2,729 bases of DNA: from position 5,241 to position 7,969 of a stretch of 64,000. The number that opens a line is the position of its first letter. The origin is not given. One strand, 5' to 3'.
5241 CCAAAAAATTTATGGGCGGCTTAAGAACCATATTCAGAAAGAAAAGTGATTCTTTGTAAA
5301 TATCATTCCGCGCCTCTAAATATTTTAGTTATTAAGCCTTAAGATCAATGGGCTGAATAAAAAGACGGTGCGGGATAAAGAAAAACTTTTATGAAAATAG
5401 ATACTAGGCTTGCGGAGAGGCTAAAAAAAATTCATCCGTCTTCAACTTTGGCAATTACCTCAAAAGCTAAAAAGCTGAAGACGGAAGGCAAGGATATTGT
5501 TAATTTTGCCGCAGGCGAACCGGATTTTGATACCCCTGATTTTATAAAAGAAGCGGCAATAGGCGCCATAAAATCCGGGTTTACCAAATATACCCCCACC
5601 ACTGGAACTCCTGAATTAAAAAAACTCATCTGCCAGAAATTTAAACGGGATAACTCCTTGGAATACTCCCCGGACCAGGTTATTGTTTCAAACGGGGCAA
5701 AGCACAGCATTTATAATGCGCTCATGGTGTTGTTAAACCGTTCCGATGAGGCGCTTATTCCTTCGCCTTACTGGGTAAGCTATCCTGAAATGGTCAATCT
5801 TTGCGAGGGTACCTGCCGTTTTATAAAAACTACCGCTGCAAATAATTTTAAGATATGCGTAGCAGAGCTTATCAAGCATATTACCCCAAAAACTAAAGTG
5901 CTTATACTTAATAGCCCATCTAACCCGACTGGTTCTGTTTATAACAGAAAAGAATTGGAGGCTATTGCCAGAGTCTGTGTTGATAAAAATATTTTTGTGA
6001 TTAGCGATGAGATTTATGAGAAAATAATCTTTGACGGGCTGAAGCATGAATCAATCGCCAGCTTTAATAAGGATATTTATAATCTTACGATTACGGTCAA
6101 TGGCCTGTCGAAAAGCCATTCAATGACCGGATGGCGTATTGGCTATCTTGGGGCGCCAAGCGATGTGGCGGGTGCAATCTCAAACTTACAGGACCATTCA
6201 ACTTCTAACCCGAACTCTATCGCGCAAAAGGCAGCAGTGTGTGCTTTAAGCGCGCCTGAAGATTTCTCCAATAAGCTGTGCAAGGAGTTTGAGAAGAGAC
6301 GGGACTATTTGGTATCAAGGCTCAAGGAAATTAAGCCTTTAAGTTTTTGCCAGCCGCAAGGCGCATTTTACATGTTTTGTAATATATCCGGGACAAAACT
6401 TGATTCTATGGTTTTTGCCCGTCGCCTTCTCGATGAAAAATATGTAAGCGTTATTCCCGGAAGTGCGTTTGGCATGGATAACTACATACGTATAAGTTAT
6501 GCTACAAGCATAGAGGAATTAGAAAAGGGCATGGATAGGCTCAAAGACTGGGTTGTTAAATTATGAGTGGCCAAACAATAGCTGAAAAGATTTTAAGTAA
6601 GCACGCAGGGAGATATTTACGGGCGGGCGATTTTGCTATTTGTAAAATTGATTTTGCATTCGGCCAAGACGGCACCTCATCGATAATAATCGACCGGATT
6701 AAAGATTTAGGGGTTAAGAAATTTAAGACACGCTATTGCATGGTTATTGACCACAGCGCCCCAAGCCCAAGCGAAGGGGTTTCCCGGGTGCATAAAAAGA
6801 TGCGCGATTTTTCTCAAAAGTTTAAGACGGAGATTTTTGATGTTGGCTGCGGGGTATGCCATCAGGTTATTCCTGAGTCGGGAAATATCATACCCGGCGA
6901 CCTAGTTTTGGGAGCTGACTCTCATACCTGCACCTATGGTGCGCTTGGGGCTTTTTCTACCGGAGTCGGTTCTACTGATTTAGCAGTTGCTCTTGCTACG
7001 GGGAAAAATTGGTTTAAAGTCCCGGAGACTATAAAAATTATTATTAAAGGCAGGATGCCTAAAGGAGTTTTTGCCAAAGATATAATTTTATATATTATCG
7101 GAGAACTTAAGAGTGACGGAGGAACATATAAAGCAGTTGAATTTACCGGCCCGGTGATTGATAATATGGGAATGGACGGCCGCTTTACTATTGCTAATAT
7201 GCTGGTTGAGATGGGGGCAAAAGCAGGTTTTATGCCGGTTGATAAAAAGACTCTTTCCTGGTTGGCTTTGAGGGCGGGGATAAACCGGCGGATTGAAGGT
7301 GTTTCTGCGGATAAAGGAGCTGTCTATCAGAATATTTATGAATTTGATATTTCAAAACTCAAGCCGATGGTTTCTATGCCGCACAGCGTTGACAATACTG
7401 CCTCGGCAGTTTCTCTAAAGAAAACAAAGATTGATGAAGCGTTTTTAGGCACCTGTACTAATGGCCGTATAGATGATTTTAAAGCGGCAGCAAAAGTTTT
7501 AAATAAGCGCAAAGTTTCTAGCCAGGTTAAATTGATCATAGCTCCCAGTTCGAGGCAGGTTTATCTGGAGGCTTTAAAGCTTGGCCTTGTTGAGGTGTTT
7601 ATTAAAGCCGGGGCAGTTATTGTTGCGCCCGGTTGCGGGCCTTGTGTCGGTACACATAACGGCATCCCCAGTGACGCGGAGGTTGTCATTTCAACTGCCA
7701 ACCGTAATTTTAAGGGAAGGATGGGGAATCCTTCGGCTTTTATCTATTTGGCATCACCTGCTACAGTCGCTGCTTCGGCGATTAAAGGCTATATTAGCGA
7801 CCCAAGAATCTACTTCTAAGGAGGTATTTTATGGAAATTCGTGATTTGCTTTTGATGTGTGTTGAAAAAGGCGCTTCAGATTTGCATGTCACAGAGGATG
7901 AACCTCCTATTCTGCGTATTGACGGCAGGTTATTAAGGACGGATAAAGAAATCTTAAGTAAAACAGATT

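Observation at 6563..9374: pilT retraction ATPase inserted between leuC-like and leuD-like dehydratase subunit genes with overlapping start/stop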

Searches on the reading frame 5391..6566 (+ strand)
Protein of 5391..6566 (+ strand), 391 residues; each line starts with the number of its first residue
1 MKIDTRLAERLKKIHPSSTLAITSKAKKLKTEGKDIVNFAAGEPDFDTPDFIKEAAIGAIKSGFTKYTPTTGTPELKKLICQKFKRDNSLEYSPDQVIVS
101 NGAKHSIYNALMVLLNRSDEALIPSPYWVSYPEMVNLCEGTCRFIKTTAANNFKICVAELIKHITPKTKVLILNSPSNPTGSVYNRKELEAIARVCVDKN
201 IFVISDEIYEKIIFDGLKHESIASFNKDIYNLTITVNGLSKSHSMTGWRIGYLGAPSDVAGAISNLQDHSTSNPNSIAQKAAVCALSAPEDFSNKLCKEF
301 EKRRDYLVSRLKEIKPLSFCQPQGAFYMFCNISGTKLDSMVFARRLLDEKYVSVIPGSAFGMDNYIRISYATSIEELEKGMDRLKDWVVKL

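Call 5: search_protein_families(library=pfam, proteins=[window:5391-6566:+])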
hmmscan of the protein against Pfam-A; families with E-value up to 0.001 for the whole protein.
window:5391-6566:+ (391 aa): 2 families
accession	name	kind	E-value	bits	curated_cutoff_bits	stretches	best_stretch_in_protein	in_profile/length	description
PF00155.27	Aminotran_1_2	-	2.1e-81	274.4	19.7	1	34-384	1-361/361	Aminotransferase class I and II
PF01053.26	Cys_Met_Meta_PP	-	0.00016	20.8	27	1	90-208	64-175/381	Cys/Met metabolism PLP-dependent enzyme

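Call 6: search_protein_families(library=ncbifam, proteins=[window:5391-6566:+])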
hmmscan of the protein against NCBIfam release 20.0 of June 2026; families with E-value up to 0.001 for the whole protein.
window:5391-6566:+ (391 aa): 77 families (the best 25 are shown)
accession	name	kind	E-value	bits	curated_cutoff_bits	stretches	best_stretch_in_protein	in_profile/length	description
NF041091.1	asp_aminotase_Arch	equivalog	1.7e-137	458.3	550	1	10-388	3-375/376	aspartate aminotransferase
NF004769.0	PRK06107.1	equivalog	9e-122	406.7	617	1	6-390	5-400/402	aspartate transaminase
NF005817.0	PRK07683.1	equivalog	1.3e-103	346.7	575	1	25-389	19-382/387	aminotransferase A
NF004975.0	PRK06348.1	equivalog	2.1e-94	316.7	549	1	12-386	7-381/384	pyridoxal phosphate-dependent aminotransferase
NF041364.1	GntC_guanitoxin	equivalog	1.5e-89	300.4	415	1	37-386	1-355/356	guanitoxin biosynthesis PLP-dependent (S)-gamma-hydroxy-L-arginine cyclodehydratase GntC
NF005588.0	PRK07309.1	equivalog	8.1e-89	298.2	576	1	1-389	1-387/391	pyridoxal phosphate-dependent aminotransferase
NF005816.0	PRK07682.1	equivalog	1.5e-88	297.1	620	1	5-389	4-384/390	aminotransferase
NF006229.0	PRK08361.1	equivalog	3e-86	289.9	624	1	7-387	10-387/391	aspartate aminotransferase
NF004770.0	PRK06108.1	subfamily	1.1e-84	284.5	422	1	30-389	32-393/396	pyridoxal phosphate-dependent aminotransferase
NF006514.0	PRK08960.1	equivalog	4.5e-78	262.8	554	1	5-386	3-383/388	pyridoxal phosphate-dependent aminotransferase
NF006230.0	PRK08363.1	equivalog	4e-77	259.7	534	1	21-389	17-393/398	alanine aminotransferase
NF005601.0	PRK07337.1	equivalog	6e-77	259.4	496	1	5-386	6-390/394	pyridoxal phosphate-dependent aminotransferase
NF005855.0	PRK07777.1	equivalog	2.9e-70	237.6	553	1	32-386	26-386/391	pyridoxal phosphate-dependent aminotransferase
NF004621.0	PRK05957.1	equivalog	5.2e-69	232.8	498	1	63-386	57-381/389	pyridoxal phosphate-dependent aminotransferase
NF005744.0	PRK07568.1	subfamily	1.2e-67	228.5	389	1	7-386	3-388/398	pyridoxal phosphate-dependent aminotransferase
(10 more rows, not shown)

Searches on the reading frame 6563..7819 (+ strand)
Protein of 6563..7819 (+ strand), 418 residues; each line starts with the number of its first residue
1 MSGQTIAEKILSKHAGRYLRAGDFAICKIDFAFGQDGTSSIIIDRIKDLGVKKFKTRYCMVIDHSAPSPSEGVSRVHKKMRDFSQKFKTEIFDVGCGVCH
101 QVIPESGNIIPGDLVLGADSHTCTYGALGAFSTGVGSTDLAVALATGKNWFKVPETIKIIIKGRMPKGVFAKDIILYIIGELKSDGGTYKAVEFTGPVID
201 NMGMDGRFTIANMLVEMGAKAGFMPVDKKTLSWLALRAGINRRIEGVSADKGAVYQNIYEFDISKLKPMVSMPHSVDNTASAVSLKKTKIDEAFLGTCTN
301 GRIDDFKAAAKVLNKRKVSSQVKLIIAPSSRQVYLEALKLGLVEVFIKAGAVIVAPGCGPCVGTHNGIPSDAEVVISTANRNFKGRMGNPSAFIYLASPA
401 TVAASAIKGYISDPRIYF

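Call 5: search_protein_families(library=pfam, proteins=[window:6563-7819:+])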
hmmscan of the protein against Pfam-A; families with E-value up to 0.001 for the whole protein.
window:6563-7819:+ (418 aa): 1 family
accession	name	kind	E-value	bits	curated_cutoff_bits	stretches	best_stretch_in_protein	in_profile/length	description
PF00330.25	Aconitase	-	1.9e-102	344.1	28.7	2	8-280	1-301/463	Aconitase family (aconitate hydratase)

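Call 6: search_protein_families(library=ncbifam, proteins=[window:6563-7819:+])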
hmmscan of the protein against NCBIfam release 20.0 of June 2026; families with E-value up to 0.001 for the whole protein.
window:6563-7819:+ (418 aa): 19 families
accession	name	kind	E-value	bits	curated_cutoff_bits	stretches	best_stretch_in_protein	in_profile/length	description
NF001614.1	PRK00402.1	subfamily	8.3e-165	548.5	385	1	4-415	1-415/415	aconitase/3-isopropylmalate dehydratase large subunit family protein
TIGR02086.1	IPMI_arch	subfamily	1e-159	531.7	410.15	1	4-415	1-410/411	3-isopropylmalate dehydratase/homoaconitate hydratase family large subunit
TIGR01343.1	hacA_fam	subfamily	2e-159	530.6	385.7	1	5-415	1-412/412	homoaconitate hydratase family protein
TIGR02083.1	LEU2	equivalog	3.8e-141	470.8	610.65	1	5-415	2-417/419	3-isopropylmalate dehydratase large subunit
NF040615.1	HacA_Meth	equivalog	5.3e-133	443.8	550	1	5-413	2-417/419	homoaconitase large subunit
NF005558.0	PRK07229.1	equivalog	1e-101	341.5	612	1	3-415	2-413/647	aconitate hydratase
NF009116.0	PRK12466.1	subfamily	8.9e-92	308.1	531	2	2-279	3-300/472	3-isopropylmalate dehydratase large subunit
NF004016.0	PRK05478.1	subfamily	3.5e-84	283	510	2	2-275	2-294/468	3-isopropylmalate dehydratase large subunit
TIGR01342.1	acon_putative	hypoth_equivalog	9.8e-83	278.5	719.15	1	5-415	1-410/655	putative aconitate hydratase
TIGR00139.1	h_aconitase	equivalog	1.2e-79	268.5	529.9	2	3-240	1-246/709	homoaconitase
TIGR00170.1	leuC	equivalog_domain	2.9e-69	233.9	560.25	2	73-238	83-247/466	3-isopropylmalate dehydratase large subunit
NF006690.0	PRK09238.1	equivalog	6.1e-51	173.3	782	2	247-415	649-815/852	bifunctional aconitate hydratase 2/2-methylisocitrate dehydratase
TIGR01340.1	aconitase_mito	equivalog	6.7e-49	166.9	825.35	1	80-410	117-471/745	aconitate hydratase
NF008503.0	PRK11413.1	equivalog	1.2e-39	135.9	641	2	4-280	35-309/753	hydratase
TIGR00117.1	acnB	equivalog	2e-37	128.4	1287.2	2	247-414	648-812/844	bifunctional aconitate hydratase 2/2-methylisocitrate dehydratase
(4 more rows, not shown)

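Call 30: find_related_loci(query=window:6563-7816:+, collection=metagenome_contigs, flank=5000)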
Query window:6563-7816:+ (418 aa) in metagenome_contigs; peptide patterns used: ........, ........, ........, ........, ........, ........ (x = any residue, [..] = any of these).
600 stretches matched a pattern (row limit reached: there are more); 592 encode a relative of the query (tblastn E <= 1e-3); the best 80 are kept; 80 distinct loci.
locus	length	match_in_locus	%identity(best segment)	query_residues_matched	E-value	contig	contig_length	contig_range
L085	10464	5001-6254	85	1-418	0e+0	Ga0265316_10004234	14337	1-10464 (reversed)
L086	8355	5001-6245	85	4-418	0e+0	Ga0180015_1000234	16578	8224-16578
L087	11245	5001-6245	80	4-418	0e+0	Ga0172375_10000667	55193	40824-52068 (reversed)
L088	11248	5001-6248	74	3-418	0e+0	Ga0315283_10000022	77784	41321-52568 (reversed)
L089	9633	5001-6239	76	3-415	0e+0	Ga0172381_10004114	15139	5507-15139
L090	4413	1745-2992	76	3-418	0e+0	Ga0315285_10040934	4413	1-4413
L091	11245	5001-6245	74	3-418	0e+0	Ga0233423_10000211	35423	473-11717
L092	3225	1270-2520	72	1-418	0e+0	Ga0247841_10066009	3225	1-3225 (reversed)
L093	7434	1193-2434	74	3-418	0e+0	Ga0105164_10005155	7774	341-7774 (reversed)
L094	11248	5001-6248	73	3-418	0e+0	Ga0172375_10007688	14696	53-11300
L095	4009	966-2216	71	2-418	0e+0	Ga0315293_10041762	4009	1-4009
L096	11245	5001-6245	73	4-418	0e+0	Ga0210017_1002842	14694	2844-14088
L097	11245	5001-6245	71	3-417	0e+0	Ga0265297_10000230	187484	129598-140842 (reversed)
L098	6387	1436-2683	71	3-418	0e+0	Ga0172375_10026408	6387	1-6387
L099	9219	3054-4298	70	4-418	0e+0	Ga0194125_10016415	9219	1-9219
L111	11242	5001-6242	60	4-417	1e-170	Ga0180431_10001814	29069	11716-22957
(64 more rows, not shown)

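Call 51: find_homologous_proteins(query=L111:4980-6260:+, max_evalue=1e-50)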
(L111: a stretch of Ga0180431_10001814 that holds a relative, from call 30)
Query L111:4980-6260:+ (427 aa): 7999 proteins with E <= 1e-50 among 8000 candidates; the best 120 are listed.
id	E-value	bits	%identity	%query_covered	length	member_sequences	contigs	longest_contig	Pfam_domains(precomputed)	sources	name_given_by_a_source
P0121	1.5e-283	958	100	100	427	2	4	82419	PF00330.26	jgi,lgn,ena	-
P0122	1.5e-250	849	87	100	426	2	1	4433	PF00330.26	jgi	-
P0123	2.3e-243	825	83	100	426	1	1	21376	PF00330.26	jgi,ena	-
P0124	2.5e-238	809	81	100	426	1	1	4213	PF00330.26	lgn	-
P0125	1.6e-237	806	80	100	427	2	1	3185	PF00330.26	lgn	-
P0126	7.9e-226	768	78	98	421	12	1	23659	PF00330.26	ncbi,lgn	-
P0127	2.1e-220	750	77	99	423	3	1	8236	PF00330.26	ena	-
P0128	1.6e-219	747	76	98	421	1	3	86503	PF00330.26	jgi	jgi:3-isopropylmalate/(R)-2-methylmalate dehydratase large subunit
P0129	2.0e-218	743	76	98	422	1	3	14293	PF00330.26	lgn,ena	-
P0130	3.4e-217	739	76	98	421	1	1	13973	PF00330.26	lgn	-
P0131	6.3e-217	738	75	99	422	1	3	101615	PF00330.26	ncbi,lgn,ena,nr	ncbi:MAG: 3-isopropylmalate dehydratase large subunit [Candidatus Omnitrophica bacterium]|nr:3-isopr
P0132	2.0e-216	737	75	98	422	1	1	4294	PF00330.26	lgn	-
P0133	3.2e-214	729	73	99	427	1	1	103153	PF00330.26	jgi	-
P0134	1.3e-213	727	74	100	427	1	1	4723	PF00330.26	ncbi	ncbi:MAG: 3-isopropylmalate dehydratase large subunit [Candidatus Omnitrophota bacterium]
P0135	1.6e-213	727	73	100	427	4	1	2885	PF00330.26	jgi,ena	-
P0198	1.5e-187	642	66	98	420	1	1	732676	PF00330.26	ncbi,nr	ncbi:MAG: 3-isopropylmalate dehydratase large subunit [Candidatus Omnitrophica bacterium]|nr:3-isopr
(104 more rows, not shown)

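Call 52: find_encoding_contigs(protein=P0131, flank=8000, max_places=2)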
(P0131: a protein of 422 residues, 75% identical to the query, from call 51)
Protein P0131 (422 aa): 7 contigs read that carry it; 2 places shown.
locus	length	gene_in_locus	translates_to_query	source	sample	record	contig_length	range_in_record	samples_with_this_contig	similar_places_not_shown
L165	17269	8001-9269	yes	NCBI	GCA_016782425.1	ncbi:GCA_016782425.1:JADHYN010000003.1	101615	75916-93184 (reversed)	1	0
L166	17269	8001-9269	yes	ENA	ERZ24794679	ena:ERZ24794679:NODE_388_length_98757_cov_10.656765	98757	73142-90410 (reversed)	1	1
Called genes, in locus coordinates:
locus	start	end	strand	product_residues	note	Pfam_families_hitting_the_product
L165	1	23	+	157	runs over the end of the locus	PF00333:Ribosomal_S5, PF03719:Ribosomal_S5_C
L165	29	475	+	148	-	PF00828:Ribosomal_L27A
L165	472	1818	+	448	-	PF00344:SecY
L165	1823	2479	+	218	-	PF00406:ADK, PF13207:AAA_17, PF13238:AAA_18 (weak), PF13671:AAA_33 (faint), PF05191:ADK_lid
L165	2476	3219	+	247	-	PF00557:Peptidase_M24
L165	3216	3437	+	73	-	PF01176:eIF-1a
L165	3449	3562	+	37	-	PF00444:Ribosomal_L36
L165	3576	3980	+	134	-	PF00416:Ribosomal_S13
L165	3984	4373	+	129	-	PF00411:Ribosomal_S11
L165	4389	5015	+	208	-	PF00163:Ribosomal_S4, PF01479:S4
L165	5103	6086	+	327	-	PF01193:RNA_pol_L, PF01000:RNA_pol_A_bac, PF03118:RNA_pol_A_CTD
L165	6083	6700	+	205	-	PF01196:Ribosomal_L17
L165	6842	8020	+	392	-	PF00155:Aminotran_1_2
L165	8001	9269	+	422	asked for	PF00330:Aconitase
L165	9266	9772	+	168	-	PF00694:Aconitase_C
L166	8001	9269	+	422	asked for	PF00330:Aconitase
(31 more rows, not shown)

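Call 53: find_encoding_contigs(protein=P0198, flank=8000, max_places=1)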
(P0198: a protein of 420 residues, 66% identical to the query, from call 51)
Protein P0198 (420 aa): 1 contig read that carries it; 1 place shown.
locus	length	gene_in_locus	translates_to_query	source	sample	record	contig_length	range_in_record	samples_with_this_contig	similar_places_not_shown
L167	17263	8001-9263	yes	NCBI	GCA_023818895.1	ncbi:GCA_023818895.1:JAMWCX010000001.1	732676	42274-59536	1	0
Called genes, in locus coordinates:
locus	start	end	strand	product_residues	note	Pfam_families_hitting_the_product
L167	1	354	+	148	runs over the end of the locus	PF00828:Ribosomal_L27A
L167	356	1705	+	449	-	PF00344:SecY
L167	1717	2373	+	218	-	PF00406:ADK, PF13207:AAA_17, PF05191:ADK_lid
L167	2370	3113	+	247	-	PF00557:Peptidase_M24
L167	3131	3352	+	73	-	PF01176:eIF-1a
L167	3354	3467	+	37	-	PF00444:Ribosomal_L36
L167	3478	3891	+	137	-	PF00416:Ribosomal_S13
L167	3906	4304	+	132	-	PF00411:Ribosomal_S11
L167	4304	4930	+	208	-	PF00163:Ribosomal_S4, PF01479:S4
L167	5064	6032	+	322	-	PF01193:RNA_pol_L, PF01000:RNA_pol_A_bac, PF03118:RNA_pol_A_CTD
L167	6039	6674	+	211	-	PF01196:Ribosomal_L17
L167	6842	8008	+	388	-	PF00155:Aminotran_1_2, PF00266:Aminotran_5 (faint), PF01053:Cys_Met_Meta_PP (weak), PF01041:DegT_DnrJ_EryC1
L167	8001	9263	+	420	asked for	PF00330:Aconitase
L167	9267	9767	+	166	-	PF00694:Aconitase_C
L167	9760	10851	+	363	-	PF00180:Iso_dh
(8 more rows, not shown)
